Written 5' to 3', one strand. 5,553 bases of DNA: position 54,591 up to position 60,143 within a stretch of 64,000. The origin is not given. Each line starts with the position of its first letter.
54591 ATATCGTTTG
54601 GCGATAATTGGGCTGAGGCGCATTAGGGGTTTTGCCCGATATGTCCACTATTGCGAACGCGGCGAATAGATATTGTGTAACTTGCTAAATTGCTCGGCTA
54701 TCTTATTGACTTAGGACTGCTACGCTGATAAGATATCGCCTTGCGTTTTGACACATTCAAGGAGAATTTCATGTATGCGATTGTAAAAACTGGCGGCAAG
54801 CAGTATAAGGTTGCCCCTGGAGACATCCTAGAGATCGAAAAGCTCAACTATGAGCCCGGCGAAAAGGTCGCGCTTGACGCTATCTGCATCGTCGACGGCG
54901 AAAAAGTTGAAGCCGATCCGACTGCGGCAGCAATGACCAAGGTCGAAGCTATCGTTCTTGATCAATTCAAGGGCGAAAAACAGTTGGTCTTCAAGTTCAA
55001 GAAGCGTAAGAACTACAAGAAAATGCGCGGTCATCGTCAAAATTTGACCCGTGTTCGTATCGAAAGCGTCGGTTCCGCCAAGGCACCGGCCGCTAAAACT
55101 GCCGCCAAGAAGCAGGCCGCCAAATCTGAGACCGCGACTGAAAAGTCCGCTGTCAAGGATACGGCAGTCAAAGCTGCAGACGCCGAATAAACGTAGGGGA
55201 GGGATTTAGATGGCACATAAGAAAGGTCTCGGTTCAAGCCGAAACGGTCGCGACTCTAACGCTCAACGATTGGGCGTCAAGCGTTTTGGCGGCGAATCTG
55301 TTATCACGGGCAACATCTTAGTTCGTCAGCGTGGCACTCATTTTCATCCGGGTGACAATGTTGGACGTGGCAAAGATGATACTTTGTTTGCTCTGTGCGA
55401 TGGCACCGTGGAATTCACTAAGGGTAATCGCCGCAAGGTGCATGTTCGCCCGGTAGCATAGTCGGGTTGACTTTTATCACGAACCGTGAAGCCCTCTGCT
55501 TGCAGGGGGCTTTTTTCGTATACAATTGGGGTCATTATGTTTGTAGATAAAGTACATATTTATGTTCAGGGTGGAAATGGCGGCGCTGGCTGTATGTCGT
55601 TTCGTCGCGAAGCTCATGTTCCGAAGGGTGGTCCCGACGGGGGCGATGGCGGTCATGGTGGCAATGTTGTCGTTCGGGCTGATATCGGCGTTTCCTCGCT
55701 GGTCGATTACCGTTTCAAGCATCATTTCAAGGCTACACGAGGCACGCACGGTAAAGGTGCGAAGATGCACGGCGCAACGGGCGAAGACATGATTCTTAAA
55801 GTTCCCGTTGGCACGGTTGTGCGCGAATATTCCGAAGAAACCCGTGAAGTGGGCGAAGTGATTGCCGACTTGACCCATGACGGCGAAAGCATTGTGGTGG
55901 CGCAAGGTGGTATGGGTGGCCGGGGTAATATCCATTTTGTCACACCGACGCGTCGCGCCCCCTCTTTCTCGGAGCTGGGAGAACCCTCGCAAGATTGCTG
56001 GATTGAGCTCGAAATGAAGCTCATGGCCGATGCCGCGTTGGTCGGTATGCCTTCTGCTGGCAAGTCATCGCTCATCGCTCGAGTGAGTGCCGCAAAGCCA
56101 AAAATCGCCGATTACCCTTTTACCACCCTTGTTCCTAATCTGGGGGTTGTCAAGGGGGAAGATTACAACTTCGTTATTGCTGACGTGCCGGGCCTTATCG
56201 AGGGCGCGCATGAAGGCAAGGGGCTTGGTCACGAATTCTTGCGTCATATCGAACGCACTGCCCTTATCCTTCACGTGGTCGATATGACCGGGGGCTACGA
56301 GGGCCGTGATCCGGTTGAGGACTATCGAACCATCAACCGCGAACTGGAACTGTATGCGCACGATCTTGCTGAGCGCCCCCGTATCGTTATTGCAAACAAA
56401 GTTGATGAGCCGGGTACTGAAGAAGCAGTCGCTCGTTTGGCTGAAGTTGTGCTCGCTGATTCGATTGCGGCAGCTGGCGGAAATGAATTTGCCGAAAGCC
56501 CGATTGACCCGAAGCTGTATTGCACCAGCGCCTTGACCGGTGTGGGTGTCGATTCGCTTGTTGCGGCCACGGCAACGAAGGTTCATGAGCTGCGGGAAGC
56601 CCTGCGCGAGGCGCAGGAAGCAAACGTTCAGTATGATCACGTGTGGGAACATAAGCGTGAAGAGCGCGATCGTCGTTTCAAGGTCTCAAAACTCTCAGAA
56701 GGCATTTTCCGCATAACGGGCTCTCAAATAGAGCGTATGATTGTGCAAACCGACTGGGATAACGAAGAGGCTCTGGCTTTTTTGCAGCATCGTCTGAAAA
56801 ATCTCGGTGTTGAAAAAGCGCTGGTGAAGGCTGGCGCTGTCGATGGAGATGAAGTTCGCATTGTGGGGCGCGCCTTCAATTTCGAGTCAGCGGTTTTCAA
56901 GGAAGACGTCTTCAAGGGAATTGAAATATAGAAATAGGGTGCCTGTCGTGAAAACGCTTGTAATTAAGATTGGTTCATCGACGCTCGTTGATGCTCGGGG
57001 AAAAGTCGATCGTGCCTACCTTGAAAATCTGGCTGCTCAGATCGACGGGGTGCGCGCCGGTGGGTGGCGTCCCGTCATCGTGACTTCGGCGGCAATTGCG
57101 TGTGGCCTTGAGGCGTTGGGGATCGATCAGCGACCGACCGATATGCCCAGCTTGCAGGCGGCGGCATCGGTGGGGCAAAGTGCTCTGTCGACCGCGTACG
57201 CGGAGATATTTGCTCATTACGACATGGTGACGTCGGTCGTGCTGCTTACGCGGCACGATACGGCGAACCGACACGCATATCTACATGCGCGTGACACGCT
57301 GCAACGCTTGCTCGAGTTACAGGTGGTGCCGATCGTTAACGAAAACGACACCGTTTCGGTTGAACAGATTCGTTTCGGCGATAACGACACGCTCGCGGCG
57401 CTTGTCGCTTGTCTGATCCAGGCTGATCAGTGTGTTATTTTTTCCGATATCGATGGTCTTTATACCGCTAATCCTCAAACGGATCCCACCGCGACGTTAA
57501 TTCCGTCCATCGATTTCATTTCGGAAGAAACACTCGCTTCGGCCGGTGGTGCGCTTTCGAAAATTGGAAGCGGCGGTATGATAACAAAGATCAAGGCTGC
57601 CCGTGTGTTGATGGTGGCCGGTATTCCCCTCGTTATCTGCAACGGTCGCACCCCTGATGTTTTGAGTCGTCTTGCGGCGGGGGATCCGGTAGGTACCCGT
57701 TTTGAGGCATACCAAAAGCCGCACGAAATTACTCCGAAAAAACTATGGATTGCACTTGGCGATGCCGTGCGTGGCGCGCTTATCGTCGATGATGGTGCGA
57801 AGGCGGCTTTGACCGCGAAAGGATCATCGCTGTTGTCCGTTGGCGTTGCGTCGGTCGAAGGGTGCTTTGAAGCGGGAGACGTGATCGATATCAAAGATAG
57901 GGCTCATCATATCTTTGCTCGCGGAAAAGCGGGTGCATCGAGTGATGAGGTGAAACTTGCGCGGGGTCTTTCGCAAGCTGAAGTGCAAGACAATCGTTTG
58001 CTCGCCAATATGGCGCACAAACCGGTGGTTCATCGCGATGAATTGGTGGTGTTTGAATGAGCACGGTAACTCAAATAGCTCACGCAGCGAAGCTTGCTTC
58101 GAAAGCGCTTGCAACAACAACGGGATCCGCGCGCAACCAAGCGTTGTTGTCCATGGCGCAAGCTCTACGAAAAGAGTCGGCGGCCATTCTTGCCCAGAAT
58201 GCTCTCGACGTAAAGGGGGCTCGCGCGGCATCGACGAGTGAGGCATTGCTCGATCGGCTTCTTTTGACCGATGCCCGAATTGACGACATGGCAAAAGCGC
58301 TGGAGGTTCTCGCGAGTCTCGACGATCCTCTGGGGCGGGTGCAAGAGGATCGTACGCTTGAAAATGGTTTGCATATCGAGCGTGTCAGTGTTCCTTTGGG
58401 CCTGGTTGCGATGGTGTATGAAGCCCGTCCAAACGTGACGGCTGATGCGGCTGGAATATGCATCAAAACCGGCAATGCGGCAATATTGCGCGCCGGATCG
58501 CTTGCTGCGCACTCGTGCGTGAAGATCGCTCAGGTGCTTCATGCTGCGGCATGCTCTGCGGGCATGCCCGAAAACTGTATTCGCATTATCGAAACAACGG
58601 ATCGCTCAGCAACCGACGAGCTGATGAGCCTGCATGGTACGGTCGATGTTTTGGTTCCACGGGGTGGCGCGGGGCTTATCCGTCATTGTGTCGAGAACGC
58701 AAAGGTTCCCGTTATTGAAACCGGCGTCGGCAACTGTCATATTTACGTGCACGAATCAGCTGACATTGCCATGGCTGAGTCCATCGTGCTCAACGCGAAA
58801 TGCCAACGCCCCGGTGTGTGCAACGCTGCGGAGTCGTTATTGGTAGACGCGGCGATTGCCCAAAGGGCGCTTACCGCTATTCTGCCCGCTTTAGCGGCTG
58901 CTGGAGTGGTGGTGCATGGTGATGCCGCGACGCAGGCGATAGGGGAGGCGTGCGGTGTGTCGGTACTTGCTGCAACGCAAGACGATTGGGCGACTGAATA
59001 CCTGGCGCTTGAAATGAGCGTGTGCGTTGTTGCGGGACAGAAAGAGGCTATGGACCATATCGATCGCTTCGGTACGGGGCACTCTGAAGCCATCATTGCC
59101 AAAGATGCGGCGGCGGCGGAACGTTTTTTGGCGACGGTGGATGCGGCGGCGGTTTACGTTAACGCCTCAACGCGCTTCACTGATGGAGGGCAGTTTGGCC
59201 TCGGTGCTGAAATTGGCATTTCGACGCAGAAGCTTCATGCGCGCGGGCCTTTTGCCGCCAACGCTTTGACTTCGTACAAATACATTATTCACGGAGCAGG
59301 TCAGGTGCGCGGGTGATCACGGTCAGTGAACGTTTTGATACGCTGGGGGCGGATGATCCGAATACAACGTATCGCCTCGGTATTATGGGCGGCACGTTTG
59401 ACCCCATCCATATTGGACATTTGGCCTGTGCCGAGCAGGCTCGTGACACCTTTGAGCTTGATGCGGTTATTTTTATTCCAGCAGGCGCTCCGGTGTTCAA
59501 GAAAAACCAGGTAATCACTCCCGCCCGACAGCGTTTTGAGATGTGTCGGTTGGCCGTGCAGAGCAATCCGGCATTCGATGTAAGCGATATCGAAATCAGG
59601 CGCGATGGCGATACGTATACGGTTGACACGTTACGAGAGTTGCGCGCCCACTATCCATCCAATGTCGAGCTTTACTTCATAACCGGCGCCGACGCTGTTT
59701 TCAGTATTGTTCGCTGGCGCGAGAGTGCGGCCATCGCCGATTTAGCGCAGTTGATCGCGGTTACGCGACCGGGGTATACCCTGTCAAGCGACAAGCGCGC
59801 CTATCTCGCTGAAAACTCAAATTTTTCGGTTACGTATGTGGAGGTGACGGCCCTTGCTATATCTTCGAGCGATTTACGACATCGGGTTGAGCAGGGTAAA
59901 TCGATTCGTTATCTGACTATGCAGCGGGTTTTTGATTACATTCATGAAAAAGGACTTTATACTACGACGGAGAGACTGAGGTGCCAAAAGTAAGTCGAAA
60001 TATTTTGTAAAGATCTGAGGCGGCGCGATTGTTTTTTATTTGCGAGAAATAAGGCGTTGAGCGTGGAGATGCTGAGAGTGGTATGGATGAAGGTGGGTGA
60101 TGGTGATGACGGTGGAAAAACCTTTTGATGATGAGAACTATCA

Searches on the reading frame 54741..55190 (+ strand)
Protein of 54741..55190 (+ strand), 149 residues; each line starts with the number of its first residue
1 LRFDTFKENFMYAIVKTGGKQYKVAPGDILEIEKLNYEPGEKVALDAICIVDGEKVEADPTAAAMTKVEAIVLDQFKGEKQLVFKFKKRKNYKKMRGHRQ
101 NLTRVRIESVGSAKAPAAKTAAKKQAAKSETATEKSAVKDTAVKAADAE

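Call 9: search_protein_families(library=pfam, proteins=[window:54741-55190:+], max_evalue=0.001)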
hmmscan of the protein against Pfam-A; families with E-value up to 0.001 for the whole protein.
window:54741-55190:+ (149 aa): 1 family
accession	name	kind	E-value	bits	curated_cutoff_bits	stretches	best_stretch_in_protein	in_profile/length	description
PF00829.26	Ribosomal_L21p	-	5.5e-34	116.8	27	1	11-110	1-99/99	Ribosomal prokaryotic L21 protein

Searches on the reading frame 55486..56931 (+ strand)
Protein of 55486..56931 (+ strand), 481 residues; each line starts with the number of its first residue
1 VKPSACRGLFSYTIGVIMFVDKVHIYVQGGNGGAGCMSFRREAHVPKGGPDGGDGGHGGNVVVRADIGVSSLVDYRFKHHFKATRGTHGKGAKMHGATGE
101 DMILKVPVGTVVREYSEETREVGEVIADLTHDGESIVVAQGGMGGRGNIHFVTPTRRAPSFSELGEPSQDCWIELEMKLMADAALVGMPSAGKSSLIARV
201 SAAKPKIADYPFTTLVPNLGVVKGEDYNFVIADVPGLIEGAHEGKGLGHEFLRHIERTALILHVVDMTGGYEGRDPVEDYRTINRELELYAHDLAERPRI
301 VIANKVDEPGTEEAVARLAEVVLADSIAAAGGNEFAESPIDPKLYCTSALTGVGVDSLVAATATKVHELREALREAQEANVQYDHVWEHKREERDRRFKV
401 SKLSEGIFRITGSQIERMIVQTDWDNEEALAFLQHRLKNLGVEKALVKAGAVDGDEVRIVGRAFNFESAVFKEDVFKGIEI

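Call 9: search_protein_families(library=pfam, proteins=[window:55486-56931:+], max_evalue=0.001)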
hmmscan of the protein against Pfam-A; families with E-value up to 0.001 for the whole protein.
window:55486-56931:+ (481 aa): 4 families
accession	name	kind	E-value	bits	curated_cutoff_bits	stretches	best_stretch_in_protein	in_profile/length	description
PF01018.28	GTP1_OBG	-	4.3e-58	195.8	27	1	20-179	1-155/155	GTP1/OBG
PF01926.29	MMR_HSR1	-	2.9e-25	89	21.9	1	183-305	2-113/113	50S ribosome-binding GTPase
PF09269.16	DUF1967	-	5.7e-22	78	27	1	398-466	1-70/70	Domain of unknown function (DUF1967)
PF02421.24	FeoB_N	-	7.8e-08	32.4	27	1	183-267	3-88/156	Ferrous iron transport protein B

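Call 65: find_related_loci(query=window:55486-56931:+, collection=genome_contigs, flank=100)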
Query window:55486-56931:+ (481 aa) in genome_contigs; peptide patterns used: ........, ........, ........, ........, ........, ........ (x = any residue, [..] = any of these).
137 stretches matched a pattern; 123 encode a relative of the query (tblastn E <= 1e-3); the best 80 are kept; 80 distinct loci.
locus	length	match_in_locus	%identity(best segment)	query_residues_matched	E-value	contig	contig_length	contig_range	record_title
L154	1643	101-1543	94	1-481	0e+0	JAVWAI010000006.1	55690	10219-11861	MAG: Raoultibacter sp. isolate CGS10Y3-bin98 NODE_6_length_55690_cov_21.601928, whole genome shotgun sequence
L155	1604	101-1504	94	14-481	0e+0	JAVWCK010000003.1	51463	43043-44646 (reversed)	MAG: Raoultibacter sp. isolate CGS10Y4-bin59 NODE_3_length_51463_cov_10.613922, whole genome shotgun sequence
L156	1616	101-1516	92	10-481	0e+0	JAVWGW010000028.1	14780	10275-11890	MAG: Raoultibacter sp. isolate CGS1Y2-bin19 NODE_28_length_14780_cov_7.757873, whole genome shotgun sequence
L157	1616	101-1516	92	10-481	0e+0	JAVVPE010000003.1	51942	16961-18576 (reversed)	MAG: Raoultibacter sp. isolate CGS10Y1-bin23 NODE_668_length_51942_cov_20.033265, whole genome shotgun sequence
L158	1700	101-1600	74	3-481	0e+0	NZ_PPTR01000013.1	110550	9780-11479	Gordonibacter sp. 28C NODE_13, whole genome shotgun sequence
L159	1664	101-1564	76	3-481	0e+0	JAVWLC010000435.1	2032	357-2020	MAG: Raoultibacter sp. isolate CGS1Y3-bin67 NODE_37943_length_2032_cov_5.503288, whole genome shotgun sequence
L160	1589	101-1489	77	18-480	0e+0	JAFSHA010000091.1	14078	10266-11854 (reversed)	MAG: Eggerthellaceae bacterium isolate RGIG3135 Goat_Rectum.Co__c1331290, whole genome shotgun sequence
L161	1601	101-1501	78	15-481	0e+0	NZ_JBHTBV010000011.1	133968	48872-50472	Gordonibacter pamelaeae strain CCUG 55131 GCM70025281_40, whole genome shotgun sequence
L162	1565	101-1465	78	15-469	0e+0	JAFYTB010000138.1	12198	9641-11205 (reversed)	MAG: Eggerthellaceae bacterium isolate RGIG7396 Water_buffalos_Cecum.Co__c2396607, whole genome shotgun sequence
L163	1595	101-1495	77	18-481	0e+0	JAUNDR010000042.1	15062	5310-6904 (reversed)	MAG: Slackia sp. isolate S23M_St_18 NODE_950_length_15062_cov_6.238222, whole genome shotgun sequence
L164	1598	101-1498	76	17-481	0e+0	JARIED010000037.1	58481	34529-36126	MAG: Slackia sp. isolate cluster2_bin.78 k127_859857, whole genome shotgun sequence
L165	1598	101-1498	76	17-481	0e+0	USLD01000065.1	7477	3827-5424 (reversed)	uncultured Slackia sp. isolate UMGS1832 genome assembly, contig: NODE_5578_length_7477_cov_2.320803, whole genome shotgu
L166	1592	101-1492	77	18-481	0e+0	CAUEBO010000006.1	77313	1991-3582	MAG TPA_asm: uncultured Eggerthellaceae bacterium isolate SRR18940301_bin.37_MetaWRAP_v1.3_MAG genome assembly, contig:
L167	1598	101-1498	76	17-481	0e+0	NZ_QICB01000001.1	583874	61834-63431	Slackia faecicanis strain DSM 17537 DSM17537T_contig_001, whole genome shotgun sequence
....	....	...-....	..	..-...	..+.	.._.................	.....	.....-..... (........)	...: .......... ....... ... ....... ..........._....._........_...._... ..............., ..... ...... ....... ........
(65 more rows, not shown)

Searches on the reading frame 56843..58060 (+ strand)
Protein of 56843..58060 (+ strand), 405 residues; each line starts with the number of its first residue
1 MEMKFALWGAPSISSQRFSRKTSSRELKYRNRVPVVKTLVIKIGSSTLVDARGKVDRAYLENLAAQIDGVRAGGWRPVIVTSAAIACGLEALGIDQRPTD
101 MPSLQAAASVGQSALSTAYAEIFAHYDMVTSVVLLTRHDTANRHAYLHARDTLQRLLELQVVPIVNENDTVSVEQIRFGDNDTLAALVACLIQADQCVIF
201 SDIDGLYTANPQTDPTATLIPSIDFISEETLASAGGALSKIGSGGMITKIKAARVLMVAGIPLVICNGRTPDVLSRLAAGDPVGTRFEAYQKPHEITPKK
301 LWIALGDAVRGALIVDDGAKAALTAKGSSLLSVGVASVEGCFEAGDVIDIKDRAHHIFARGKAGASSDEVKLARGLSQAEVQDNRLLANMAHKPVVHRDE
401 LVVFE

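Call 9: search_protein_families(library=pfam, proteins=[window:56843-58060:+], max_evalue=0.001)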
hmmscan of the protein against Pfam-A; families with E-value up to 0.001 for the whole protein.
window:56843-58060:+ (405 aa): 2 families
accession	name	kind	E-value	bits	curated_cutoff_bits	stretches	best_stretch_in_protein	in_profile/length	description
PF00696.33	AA_kinase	-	4.7e-45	154.6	24.9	1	37-267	1-234/234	Amino acid kinase family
PF01472.26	PUA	-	2.5e-14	53.4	24.8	1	311-381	1-70/74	PUA domain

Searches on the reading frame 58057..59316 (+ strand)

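Call 9: search_protein_families(library=pfam, proteins=[window:58057-59316:+], max_evalue=0.001)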
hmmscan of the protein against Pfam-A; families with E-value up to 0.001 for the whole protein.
window:58057-59316:+ (419 aa): 1 family
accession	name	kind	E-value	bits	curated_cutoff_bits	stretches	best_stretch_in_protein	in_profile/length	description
PF00171.27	Aldedh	-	1.2e-15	57.5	23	1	3-282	30-296/461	Aldehyde dehydrogenase family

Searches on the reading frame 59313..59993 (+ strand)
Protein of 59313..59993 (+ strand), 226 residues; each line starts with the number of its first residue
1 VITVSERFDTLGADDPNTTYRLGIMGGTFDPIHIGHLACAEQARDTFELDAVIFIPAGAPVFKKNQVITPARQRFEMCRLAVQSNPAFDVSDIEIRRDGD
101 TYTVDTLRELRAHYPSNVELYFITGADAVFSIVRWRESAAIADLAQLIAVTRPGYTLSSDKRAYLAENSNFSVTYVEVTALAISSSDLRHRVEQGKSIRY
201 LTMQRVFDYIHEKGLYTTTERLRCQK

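Call 9: search_protein_families(library=pfam, proteins=[window:59313-59993:+], max_evalue=0.001)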
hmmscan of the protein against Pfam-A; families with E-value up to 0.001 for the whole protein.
window:59313-59993:+ (226 aa): 1 family
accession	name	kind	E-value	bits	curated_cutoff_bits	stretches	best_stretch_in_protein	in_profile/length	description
PF01467.32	CTP_transf_like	-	7.5e-26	91.4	21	1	24-191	1-133/133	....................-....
